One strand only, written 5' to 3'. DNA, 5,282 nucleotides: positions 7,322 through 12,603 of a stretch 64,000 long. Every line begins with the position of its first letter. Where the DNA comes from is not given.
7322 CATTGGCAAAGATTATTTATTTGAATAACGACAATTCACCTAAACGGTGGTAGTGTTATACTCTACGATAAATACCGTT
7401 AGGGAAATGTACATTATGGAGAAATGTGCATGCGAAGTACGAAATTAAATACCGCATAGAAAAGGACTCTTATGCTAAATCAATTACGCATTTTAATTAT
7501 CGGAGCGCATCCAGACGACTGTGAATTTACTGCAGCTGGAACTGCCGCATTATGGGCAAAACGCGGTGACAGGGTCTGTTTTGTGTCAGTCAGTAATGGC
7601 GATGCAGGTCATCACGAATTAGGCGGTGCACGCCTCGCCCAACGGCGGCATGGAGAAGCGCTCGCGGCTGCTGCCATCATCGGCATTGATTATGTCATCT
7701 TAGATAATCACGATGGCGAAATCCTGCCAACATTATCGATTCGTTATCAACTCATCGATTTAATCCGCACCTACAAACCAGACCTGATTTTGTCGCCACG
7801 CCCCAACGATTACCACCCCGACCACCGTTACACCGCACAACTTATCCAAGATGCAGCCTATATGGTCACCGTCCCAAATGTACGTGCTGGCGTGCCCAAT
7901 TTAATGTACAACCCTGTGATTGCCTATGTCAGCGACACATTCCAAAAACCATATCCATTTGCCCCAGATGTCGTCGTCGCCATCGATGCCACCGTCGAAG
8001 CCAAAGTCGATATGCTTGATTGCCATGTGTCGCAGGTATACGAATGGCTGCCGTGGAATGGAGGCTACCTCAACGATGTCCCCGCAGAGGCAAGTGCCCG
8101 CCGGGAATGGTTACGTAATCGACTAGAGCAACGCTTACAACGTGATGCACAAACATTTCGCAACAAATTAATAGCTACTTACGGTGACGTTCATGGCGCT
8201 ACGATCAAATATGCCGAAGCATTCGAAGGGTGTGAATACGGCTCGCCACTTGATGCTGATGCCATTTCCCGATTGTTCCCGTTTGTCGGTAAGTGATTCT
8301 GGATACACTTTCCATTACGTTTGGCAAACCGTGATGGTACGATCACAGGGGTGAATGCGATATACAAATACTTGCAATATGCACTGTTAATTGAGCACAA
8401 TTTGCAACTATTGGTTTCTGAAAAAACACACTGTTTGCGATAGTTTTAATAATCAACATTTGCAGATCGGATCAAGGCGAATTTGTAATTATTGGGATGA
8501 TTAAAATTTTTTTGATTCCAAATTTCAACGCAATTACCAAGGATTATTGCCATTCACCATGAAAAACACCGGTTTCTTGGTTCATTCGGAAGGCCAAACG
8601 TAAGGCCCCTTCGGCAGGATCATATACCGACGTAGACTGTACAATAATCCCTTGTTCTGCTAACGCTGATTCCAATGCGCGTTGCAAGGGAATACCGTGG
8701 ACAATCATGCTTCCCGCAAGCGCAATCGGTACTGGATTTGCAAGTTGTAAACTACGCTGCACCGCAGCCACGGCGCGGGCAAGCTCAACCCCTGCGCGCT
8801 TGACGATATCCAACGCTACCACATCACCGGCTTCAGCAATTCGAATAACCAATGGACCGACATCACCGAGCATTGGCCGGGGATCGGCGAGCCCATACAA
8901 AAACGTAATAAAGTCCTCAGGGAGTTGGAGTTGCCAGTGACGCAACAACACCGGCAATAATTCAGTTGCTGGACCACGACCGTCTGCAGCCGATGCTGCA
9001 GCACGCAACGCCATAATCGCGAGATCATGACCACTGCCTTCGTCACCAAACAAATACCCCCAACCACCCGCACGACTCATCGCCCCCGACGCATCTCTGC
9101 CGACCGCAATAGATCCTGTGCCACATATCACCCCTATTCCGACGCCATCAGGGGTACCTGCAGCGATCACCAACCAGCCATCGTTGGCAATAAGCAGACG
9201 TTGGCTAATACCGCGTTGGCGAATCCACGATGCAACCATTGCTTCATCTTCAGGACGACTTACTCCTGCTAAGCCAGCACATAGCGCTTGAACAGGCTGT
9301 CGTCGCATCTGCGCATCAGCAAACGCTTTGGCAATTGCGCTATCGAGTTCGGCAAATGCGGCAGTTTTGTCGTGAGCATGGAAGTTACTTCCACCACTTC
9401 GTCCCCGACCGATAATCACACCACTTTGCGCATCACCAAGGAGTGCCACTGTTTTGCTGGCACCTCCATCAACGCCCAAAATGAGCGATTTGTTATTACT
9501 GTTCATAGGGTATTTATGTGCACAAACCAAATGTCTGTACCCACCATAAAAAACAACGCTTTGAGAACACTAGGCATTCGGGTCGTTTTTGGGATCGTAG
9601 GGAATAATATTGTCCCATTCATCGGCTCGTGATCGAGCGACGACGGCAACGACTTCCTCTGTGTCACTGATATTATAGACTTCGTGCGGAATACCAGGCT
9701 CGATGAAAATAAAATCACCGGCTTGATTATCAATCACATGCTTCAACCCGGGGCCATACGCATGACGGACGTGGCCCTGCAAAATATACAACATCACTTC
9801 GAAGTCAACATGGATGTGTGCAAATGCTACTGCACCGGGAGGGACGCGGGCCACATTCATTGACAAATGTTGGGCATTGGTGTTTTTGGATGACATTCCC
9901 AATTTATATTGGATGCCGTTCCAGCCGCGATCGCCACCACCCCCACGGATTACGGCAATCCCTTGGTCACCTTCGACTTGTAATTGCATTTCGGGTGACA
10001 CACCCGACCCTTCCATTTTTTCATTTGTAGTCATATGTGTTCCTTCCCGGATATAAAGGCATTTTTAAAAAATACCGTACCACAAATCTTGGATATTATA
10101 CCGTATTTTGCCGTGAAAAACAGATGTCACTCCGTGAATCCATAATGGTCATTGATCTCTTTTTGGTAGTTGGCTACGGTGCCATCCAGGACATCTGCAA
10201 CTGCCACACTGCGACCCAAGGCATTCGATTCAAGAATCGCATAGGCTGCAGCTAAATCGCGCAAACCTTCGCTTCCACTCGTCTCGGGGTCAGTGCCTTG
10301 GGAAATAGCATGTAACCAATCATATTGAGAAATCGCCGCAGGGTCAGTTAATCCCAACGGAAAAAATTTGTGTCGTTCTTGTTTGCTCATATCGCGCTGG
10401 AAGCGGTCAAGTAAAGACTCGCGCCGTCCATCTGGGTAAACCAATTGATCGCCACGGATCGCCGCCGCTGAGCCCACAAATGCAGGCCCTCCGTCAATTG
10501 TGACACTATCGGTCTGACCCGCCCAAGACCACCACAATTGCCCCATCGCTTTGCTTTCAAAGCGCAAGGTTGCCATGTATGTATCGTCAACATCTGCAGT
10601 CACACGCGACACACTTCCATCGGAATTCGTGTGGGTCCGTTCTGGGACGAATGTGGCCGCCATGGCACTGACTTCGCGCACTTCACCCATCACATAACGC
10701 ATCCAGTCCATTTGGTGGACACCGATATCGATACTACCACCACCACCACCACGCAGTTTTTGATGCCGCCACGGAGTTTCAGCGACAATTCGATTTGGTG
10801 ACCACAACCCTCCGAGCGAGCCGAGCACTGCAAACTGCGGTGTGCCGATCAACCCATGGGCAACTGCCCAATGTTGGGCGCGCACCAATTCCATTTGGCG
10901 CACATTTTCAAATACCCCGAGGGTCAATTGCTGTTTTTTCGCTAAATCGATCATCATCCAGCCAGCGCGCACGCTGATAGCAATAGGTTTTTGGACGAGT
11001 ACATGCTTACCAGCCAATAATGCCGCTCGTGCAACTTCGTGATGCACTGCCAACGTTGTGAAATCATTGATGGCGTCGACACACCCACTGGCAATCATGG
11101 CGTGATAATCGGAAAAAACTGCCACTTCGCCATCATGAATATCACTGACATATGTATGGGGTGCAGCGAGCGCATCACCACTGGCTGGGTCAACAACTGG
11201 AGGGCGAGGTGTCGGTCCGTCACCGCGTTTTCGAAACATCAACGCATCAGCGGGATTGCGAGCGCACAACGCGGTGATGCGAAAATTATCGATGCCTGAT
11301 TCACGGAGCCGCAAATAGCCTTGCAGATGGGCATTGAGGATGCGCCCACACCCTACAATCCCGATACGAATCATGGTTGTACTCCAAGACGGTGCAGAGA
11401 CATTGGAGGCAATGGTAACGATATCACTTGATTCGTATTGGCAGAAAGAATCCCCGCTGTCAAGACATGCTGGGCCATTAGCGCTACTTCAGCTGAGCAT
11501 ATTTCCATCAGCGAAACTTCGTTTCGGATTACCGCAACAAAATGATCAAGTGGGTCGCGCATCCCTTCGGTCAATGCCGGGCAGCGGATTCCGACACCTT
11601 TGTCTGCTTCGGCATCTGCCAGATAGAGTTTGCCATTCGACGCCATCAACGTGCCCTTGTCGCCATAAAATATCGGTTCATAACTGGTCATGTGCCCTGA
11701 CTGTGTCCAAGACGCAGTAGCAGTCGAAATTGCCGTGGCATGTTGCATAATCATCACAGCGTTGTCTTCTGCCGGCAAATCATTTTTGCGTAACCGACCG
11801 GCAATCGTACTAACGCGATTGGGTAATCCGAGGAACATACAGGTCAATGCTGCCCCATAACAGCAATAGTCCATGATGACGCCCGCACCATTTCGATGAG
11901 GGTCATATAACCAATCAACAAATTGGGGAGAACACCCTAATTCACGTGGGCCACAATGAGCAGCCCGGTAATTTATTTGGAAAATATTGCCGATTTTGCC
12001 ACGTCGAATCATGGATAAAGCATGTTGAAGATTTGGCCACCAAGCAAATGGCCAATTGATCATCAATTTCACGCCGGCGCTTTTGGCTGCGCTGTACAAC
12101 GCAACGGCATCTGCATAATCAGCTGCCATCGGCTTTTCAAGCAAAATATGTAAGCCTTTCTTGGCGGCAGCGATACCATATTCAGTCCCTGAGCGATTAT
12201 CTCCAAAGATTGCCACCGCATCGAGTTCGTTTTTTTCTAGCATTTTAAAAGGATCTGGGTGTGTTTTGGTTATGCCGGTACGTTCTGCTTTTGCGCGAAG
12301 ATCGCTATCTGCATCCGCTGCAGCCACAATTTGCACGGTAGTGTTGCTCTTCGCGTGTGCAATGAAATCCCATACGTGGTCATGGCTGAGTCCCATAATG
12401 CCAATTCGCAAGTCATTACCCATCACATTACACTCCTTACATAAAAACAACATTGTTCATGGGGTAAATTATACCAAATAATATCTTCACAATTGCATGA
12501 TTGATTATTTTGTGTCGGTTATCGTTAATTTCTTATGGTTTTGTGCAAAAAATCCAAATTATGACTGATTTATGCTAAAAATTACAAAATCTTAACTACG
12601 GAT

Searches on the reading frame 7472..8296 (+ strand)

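Call 95: search_protein_families(library=pfam, proteins=[window:7472-8296:+], max_evalue=0.00001)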
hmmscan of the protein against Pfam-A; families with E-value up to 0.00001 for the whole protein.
window:7472-8296:+ (274 aa): 1 family
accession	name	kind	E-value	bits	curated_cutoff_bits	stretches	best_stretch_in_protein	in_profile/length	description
PF02585.22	PIG-L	-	5.3e-28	98.5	28.2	1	8-128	1-128/129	GlcNAc-PI de-N-acetylase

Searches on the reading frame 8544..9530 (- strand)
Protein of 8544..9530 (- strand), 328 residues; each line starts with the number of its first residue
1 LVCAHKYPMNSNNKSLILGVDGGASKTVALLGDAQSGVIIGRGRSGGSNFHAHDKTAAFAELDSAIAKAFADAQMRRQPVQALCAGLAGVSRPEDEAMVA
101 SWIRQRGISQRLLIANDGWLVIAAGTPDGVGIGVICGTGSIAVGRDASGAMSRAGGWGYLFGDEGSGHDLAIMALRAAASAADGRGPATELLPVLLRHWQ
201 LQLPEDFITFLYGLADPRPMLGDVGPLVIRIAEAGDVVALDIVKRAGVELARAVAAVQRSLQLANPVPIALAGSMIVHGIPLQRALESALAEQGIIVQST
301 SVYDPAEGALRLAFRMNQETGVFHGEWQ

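Call 95: search_protein_families(library=pfam, proteins=[window:8544-9530:-], max_evalue=0.00001)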
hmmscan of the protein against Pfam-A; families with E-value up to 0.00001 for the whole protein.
window:8544-9530:- (328 aa): 1 family
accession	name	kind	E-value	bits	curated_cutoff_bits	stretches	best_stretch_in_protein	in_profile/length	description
PF01869.26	BcrAD_BadFG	-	2.2e-40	139.4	31.5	1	18-313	1-271/271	BadF/BadG/BcrA/BcrD ATPase family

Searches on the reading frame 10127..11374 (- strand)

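Call 95: search_protein_families(library=pfam, proteins=[window:10127-11374:-], max_evalue=0.00001)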
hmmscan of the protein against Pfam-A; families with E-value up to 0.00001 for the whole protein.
window:10127-11374:- (415 aa): 3 families
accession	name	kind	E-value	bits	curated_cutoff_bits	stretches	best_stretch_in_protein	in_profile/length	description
PF22725.1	GFO_IDH_MocA_C3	-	8.7e-21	74.6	27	1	170-289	7-109/124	GFO/IDH/MocA C-terminal domain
PF02894.22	GFO_IDH_MocA_C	-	5.8e-15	56.1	22.9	1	199-392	28-218/218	Oxidoreductase family, C-terminal alpha/beta domain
PF01408.29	GFO_IDH_MocA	-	2.3e-14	54.5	24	1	83-154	47-118/120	Oxidoreductase family, NAD-binding Rossmann fold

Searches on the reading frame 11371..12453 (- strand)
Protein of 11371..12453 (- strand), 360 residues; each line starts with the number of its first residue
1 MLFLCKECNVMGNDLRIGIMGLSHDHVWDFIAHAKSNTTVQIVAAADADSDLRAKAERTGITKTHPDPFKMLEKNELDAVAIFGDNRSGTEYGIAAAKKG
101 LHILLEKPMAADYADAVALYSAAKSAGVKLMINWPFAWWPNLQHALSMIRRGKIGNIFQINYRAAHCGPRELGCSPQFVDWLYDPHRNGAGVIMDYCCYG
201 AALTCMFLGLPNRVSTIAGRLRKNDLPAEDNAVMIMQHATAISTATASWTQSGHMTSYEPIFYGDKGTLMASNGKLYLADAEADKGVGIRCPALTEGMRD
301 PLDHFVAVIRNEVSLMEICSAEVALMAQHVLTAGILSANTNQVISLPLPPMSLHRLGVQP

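Call 53: search_protein_families(library=pfam, proteins=[window:11371-12453:-], max_evalue=0.00001)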
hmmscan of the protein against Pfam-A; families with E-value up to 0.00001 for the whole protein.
window:11371-12453:- (360 aa): 3 families
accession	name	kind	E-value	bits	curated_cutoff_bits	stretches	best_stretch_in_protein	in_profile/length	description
PF22725.1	GFO_IDH_MocA_C3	-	5.7e-16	59.1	27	1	143-269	2-123/124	GFO/IDH/MocA C-terminal domain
PF01408.29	GFO_IDH_MocA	-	3.2e-15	57.3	24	1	16-133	2-119/120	Oxidoreductase family, NAD-binding Rossmann fold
PF02894.22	GFO_IDH_MocA_C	-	4e-10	40.3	22.9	1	148-345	3-217/218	Oxidoreductase family, C-terminal alpha/beta domain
